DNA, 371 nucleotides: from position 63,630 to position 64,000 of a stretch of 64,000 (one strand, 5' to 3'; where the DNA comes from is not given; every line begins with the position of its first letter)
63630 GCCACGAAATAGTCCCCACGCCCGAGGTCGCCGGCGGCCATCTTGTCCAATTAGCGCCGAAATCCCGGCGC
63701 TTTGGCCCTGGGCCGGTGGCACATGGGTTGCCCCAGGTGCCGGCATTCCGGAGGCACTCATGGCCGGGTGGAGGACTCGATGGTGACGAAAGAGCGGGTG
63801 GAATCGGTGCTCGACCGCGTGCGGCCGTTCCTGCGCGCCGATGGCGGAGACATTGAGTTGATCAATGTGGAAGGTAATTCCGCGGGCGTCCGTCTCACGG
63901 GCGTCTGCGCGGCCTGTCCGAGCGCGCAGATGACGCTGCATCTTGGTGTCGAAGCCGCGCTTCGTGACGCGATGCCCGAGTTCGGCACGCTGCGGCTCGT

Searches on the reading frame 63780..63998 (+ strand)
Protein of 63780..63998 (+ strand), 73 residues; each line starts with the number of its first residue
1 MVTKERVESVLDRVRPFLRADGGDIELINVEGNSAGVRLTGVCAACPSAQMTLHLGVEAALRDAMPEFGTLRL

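Call 24: search_protein_families(library=pfam, proteins=[window:63780-63998:+], max_evalue=0.01)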
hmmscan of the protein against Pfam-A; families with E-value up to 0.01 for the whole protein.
window:63780-63998:+ (73 aa): 1 family
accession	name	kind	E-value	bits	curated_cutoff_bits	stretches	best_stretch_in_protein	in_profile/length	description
PF01106.22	NifU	-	4.3e-22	78.5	27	1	7-68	1-63/67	NifU-like domain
